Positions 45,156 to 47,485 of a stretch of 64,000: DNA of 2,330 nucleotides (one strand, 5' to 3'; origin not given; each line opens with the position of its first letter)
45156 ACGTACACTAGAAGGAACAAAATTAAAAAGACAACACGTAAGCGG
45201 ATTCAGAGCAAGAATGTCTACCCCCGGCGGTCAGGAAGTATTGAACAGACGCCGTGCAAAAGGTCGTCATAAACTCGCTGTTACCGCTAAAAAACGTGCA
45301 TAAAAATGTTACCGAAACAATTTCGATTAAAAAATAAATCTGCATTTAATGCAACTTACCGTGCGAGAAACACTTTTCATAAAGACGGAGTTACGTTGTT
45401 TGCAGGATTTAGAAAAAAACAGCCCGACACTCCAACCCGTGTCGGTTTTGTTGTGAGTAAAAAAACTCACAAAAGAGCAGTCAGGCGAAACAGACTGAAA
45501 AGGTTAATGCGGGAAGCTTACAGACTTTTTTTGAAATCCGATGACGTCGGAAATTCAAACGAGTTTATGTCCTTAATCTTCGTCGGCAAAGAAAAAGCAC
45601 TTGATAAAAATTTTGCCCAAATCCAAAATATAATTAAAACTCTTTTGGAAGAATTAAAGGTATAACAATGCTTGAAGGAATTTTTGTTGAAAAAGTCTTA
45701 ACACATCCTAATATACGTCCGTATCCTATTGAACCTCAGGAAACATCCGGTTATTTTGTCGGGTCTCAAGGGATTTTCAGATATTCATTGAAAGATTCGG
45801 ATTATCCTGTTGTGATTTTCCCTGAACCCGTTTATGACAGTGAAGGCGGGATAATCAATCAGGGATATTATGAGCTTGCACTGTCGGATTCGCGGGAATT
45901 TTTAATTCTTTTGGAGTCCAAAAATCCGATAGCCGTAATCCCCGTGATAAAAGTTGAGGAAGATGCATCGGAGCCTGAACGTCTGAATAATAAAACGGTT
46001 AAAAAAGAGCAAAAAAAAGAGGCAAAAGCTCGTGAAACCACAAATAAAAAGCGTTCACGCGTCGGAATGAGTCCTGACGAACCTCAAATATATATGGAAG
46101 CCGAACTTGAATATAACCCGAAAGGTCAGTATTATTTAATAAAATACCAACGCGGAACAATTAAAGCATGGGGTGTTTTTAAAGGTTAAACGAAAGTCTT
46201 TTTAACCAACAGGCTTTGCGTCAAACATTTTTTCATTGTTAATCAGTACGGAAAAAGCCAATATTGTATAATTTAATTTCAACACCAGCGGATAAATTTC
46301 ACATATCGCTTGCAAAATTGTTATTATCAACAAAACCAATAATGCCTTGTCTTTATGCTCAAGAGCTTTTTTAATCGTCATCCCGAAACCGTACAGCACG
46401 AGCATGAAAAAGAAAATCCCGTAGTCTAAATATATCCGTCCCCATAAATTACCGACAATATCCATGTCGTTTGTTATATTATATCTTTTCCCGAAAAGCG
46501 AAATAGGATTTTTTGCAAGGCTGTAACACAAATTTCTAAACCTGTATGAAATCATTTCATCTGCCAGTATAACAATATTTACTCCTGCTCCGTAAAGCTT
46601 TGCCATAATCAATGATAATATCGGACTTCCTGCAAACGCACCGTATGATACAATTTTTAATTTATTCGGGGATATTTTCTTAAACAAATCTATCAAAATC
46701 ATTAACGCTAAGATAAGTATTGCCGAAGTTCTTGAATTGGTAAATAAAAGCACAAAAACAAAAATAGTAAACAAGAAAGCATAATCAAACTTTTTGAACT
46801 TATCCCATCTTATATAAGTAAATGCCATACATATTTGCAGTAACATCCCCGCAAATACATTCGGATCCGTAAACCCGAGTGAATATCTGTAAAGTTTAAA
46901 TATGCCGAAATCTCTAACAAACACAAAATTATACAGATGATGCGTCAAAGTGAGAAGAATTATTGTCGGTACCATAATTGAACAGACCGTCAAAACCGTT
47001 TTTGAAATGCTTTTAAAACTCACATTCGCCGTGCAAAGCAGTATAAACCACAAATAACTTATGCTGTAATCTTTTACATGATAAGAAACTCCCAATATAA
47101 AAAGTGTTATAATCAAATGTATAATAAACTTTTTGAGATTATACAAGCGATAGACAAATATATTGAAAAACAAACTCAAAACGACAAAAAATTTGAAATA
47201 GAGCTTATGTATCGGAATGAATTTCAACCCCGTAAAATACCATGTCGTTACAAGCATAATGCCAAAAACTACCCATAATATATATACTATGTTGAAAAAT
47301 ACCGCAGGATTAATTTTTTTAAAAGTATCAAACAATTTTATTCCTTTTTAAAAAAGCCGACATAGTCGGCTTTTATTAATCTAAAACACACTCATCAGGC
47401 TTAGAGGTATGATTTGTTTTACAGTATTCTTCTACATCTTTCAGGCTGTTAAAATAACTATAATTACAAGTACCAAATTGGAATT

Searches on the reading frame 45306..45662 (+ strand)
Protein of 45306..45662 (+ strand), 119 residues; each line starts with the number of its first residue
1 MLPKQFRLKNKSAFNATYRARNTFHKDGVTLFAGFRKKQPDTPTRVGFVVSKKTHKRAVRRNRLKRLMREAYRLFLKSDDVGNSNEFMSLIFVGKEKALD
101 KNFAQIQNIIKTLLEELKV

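Call 42: find_encoding_contigs(protein=window:45306-45662:+, flank=4000, max_places=10)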
Protein window:45306-45662:+ (119 aa): 3 contigs read that carry it; 3 places shown.
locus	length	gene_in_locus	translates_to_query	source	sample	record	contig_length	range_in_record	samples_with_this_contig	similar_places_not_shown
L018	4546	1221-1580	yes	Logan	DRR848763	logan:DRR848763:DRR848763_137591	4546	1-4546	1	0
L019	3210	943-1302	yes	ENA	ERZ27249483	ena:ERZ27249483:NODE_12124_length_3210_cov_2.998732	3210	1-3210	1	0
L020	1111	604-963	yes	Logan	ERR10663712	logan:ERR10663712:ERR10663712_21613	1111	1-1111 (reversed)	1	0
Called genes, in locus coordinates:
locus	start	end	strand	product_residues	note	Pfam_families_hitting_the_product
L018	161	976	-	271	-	PF03807:F420_oxidored, PF14748:P5CR_dimer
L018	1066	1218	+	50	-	PF00468:Ribosomal_L34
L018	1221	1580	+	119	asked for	PF00825:Ribonuclease_P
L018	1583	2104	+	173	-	-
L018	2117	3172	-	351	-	-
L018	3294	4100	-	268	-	-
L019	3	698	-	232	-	?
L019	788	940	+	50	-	PF00468:Ribosomal_L34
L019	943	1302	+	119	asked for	PF00825:Ribonuclease_P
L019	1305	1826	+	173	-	-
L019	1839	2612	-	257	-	-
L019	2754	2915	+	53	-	-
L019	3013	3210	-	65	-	?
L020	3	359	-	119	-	?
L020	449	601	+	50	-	PF00468:Ribosomal_L34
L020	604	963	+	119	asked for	PF00825:Ribonuclease_P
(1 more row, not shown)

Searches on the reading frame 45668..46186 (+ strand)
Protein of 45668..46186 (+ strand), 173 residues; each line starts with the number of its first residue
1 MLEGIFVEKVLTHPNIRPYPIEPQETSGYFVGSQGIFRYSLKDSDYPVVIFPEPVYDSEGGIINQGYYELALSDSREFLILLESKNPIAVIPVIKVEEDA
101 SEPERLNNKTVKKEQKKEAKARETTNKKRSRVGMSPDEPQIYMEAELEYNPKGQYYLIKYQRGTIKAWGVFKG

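Call 27: find_encoding_contigs(protein=window:45668-46186:+, flank=6000, max_places=10)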
Protein window:45668-46186:+ (173 aa): 3 contigs read that carry it; 3 places shown.
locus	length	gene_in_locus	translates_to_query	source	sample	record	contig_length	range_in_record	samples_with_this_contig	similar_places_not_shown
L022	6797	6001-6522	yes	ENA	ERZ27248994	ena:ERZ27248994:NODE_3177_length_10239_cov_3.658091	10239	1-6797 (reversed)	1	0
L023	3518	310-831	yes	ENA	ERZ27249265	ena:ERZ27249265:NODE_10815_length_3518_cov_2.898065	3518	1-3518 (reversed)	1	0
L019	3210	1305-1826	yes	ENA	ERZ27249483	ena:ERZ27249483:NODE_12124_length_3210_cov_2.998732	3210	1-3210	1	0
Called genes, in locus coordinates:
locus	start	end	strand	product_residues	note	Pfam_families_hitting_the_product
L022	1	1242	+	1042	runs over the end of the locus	PF00873:ACR_tran, PF02355:SecD_SecF_C (faint), PF03176:MMPL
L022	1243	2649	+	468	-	PF02321:OEP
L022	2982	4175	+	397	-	PF14381:EDR1_CTR1_ARMC3_pept, PF01841:Transglut_core (faint)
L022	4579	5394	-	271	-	PF03807:F420_oxidored, PF14748:P5CR_dimer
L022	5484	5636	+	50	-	PF00468:Ribosomal_L34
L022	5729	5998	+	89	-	PF00825:Ribonuclease_P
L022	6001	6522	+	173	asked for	-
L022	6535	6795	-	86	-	?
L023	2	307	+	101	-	?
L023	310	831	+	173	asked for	-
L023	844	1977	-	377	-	-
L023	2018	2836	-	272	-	-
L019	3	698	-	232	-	?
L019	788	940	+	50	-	PF00468:Ribosomal_L34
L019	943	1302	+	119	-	PF00825:Ribonuclease_P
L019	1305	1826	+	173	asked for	-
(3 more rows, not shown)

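Call 45: search_protein_families(library=pfam, proteins=[window:45668-46186:+], max_evalue=0.01)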
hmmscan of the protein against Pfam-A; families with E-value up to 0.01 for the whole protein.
window:45668-46186:+ (173 aa): 0 families

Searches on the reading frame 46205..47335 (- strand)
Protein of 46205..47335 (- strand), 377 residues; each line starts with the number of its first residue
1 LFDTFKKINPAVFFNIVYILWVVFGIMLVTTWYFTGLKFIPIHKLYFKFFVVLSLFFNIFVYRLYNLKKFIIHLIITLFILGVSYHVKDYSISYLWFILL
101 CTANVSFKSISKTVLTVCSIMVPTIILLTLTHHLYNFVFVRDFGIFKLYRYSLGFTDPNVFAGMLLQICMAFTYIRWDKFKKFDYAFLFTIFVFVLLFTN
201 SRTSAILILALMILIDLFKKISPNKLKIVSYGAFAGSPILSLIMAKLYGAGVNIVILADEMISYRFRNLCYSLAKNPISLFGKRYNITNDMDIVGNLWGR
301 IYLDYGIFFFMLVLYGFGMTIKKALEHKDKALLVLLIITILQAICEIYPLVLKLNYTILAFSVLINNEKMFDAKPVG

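Call 40: find_encoding_contigs(protein=window:46205-47257:-, flank=3000, max_places=10)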
Protein window:46205-47257:- (351 aa): no gene with exactly this product is on record in the collection.

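Call 45: search_protein_families(library=pfam, proteins=[window:46205-47335:-], max_evalue=0.01)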
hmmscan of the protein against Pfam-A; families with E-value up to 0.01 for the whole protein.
window:46205-47335:- (377 aa): 0 families

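Call 67: search_protein_families(library=ncbifam, proteins=[window:46205-47335:-], max_evalue=1)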
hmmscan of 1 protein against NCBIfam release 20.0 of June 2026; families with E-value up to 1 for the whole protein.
window:46205-47335:- (377 aa): 0 families

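Call 68: search_protein_families(library=pfam, proteins=[window:46205-47335:-], max_evalue=5)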
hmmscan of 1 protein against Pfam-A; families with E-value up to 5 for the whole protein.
window:46205-47335:- (377 aa): 0 families
